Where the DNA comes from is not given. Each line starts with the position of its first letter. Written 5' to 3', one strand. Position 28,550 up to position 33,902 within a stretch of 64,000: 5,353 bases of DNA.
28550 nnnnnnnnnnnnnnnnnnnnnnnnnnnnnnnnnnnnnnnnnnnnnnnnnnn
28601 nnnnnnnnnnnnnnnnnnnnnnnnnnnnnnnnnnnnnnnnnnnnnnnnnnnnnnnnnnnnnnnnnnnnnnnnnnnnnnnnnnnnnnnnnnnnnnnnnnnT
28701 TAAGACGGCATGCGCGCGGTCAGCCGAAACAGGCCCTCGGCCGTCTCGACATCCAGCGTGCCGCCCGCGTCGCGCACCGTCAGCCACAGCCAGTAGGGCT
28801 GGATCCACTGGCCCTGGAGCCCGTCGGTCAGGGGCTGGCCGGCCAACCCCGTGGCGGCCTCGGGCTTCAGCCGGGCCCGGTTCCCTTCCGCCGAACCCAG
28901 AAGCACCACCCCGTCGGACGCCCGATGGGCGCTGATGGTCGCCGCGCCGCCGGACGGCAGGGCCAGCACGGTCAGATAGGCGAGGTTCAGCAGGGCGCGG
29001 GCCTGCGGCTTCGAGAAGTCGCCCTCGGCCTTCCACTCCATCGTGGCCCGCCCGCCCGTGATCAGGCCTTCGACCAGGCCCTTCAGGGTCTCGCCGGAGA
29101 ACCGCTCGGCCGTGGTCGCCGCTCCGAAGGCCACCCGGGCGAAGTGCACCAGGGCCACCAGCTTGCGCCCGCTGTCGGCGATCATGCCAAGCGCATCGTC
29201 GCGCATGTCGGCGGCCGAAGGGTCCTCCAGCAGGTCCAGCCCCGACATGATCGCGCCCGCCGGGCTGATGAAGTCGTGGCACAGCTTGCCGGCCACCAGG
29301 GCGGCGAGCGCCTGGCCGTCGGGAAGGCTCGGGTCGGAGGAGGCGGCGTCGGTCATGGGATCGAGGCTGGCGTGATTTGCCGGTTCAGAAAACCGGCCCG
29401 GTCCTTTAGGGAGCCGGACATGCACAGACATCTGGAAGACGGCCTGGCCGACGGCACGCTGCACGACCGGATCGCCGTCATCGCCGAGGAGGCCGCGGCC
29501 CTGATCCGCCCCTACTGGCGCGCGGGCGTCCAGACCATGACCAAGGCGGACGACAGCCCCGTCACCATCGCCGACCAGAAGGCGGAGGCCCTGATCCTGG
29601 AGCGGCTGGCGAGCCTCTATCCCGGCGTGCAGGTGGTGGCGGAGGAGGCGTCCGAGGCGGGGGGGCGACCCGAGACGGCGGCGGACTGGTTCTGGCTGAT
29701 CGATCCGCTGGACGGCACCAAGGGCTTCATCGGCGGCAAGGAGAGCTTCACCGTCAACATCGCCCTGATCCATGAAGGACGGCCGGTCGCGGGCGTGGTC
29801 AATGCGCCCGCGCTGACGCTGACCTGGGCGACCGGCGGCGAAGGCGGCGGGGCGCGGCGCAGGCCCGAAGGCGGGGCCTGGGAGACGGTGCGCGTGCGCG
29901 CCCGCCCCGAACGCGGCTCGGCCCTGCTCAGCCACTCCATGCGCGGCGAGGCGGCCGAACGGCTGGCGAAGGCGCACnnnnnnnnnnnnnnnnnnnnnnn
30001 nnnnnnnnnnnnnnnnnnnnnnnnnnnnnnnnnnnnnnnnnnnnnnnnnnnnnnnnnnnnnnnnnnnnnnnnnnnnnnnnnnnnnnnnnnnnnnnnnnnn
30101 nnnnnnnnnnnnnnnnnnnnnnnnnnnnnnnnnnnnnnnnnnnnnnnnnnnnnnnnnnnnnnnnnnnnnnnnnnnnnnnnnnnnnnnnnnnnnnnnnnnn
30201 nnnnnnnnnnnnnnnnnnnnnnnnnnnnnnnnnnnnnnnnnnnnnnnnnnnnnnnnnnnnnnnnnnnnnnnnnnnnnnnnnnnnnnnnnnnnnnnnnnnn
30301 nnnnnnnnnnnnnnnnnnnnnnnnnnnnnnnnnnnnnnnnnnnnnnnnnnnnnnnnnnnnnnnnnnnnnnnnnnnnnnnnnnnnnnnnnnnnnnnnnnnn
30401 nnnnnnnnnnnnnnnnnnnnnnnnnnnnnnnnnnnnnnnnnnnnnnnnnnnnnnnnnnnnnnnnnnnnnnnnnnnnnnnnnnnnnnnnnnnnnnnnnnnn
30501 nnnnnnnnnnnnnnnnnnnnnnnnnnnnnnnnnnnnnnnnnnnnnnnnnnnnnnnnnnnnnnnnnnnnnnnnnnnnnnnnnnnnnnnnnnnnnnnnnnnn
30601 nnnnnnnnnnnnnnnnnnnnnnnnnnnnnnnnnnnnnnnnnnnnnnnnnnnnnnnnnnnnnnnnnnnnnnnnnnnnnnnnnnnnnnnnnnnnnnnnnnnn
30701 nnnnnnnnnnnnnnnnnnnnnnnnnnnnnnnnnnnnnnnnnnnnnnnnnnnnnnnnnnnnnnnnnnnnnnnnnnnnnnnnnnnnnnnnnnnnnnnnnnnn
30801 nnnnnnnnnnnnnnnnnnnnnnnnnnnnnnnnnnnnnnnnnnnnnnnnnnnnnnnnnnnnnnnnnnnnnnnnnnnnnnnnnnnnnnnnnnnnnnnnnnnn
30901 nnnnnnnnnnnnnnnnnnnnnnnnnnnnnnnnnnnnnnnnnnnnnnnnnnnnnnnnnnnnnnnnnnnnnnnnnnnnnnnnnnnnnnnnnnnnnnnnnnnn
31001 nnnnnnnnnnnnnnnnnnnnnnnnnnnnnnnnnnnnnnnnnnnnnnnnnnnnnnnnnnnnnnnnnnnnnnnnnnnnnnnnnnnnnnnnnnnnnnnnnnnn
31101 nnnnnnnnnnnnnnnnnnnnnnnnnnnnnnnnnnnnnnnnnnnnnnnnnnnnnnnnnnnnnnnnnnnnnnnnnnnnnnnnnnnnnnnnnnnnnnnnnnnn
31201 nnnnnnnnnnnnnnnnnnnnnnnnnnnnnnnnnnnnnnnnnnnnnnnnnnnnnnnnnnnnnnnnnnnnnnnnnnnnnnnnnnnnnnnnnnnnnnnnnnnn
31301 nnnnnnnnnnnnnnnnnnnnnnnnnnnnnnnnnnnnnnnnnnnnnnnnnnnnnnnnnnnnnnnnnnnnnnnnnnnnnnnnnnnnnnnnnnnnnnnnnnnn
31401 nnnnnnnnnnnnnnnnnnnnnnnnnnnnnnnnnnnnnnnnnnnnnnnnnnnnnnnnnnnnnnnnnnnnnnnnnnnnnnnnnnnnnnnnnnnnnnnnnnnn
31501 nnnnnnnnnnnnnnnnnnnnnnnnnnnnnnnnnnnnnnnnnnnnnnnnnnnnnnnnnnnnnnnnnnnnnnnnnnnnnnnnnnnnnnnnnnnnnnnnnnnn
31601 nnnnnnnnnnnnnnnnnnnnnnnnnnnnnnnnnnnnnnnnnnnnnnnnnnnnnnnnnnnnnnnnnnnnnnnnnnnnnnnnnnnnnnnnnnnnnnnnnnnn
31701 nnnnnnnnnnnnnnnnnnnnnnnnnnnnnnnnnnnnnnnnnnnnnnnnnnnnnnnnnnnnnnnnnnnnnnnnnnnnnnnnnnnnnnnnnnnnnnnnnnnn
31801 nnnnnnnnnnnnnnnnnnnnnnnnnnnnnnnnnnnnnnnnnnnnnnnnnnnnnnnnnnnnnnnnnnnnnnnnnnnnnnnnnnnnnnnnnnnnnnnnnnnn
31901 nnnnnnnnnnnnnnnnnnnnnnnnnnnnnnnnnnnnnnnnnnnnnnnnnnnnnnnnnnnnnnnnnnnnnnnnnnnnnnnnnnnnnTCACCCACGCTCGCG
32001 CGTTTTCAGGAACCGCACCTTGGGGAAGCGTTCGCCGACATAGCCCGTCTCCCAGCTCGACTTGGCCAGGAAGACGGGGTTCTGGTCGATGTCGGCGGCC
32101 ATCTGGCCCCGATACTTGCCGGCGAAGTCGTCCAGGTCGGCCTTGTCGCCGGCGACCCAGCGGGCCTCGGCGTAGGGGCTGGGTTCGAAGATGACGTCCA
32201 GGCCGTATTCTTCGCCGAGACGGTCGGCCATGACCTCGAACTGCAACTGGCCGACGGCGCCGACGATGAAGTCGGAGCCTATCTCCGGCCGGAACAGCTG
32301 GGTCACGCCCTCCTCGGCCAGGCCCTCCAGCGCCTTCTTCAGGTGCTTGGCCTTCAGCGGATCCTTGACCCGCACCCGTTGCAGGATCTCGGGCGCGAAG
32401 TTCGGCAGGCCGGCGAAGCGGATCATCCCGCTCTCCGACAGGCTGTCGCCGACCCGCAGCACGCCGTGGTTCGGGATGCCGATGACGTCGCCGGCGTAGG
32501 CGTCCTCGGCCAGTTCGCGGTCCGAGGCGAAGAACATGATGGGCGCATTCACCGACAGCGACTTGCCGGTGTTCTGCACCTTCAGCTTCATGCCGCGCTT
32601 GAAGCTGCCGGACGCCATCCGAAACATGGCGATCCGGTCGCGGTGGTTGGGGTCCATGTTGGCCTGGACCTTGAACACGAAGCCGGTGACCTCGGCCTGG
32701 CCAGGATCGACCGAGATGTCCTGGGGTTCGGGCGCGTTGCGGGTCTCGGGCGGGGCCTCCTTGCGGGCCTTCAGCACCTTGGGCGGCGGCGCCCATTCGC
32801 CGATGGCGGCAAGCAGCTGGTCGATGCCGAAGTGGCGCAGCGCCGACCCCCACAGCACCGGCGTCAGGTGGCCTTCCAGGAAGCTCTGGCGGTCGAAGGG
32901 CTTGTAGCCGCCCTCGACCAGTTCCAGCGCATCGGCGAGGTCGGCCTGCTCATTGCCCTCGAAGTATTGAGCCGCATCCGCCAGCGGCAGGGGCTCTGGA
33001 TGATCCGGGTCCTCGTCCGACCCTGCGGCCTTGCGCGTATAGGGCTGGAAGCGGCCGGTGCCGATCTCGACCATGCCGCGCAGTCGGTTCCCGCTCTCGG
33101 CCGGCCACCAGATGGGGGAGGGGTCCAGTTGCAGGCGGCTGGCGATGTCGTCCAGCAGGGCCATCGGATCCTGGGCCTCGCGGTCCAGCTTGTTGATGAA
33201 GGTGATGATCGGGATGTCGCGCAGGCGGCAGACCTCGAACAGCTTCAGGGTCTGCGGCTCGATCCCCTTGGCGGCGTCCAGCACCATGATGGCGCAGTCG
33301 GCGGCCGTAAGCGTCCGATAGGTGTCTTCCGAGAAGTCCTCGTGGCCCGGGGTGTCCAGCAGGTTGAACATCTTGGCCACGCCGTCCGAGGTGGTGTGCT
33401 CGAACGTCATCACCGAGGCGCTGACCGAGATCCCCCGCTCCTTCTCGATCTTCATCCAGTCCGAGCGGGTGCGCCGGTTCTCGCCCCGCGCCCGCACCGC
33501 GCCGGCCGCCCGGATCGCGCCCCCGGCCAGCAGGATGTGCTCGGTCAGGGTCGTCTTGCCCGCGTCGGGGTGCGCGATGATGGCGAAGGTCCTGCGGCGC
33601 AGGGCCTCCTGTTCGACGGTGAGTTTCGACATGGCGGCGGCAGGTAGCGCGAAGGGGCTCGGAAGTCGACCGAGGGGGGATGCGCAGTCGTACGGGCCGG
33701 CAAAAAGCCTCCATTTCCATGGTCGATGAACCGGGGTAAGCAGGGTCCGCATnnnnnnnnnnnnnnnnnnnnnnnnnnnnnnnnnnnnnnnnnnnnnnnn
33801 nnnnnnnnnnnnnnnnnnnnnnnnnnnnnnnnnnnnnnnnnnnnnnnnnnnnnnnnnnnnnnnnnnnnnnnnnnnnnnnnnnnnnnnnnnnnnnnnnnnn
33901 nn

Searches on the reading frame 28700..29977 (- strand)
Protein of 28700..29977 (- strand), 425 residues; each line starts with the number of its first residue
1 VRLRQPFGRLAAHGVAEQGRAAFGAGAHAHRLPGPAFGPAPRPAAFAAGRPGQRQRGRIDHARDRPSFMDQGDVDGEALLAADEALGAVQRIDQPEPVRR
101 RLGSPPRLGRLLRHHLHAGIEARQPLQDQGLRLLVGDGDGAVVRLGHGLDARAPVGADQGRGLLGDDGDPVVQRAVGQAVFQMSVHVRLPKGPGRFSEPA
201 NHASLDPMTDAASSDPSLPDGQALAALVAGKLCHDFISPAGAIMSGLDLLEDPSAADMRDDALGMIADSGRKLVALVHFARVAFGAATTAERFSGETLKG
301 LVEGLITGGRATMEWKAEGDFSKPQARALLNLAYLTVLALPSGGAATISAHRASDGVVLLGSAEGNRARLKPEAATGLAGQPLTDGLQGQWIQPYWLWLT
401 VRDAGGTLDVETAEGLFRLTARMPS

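Call 42: search_protein_families(library=pfam, proteins=[window:28700-29977:-], max_evalue=0.00001)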
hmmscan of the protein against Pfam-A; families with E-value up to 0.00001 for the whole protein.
window:28700-29977:- (425 aa): 1 family
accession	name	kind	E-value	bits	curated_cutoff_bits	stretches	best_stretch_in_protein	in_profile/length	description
PF10090.15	HPTransfase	-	1.1e-27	96.7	22.9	1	297-414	3-121/123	Histidine phosphotransferase C-terminal domain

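Call 91: search_protein_families(library=ncbifam, proteins=[window:28700-29977:-], max_evalue=0.001)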
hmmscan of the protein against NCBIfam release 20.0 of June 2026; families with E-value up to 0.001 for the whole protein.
window:28700-29977:- (425 aa): 2 families
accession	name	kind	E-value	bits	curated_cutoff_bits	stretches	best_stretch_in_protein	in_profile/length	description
NF046025.1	HisPtaseChptCaul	equivalog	3.6e-87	291.1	225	1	222-423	2-204/204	histidine phosphotransferase ChpT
NF046018.1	HisPtaseChptBrucRhz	equivalog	2.9e-34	118.3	240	1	223-421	10-210/211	histidine phosphotransferase ChpT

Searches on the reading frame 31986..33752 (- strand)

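Call 42: search_protein_families(library=pfam, proteins=[window:31986-33752:-], max_evalue=0.00001)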
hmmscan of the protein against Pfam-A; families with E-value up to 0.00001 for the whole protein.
window:31986-33752:- (588 aa): 5 families
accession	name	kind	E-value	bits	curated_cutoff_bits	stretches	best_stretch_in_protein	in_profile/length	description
PF00009.33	GTP_EFTU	-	5.6e-49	166.7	26.5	1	53-322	3-187/188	Elongation factor Tu GTP binding domain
PF16658.11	RF3_C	-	6.7e-43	146.1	40.1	1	446-571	1-130/132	Class II release factor RF3, C-terminal domain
PF22042.2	EF-G_D2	-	1.6e-20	73.4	27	1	355-440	2-83/84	Elongation factor G domain 2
PF03144.31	GTP_EFTU_D2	-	2e-08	34.9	30.3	1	373-438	2-72/73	Elongation factor Tu domain 2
PF01926.29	MMR_HSR1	-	2.2e-06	28.2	21.9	1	56-188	2-113/113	50S ribosome-binding GTPase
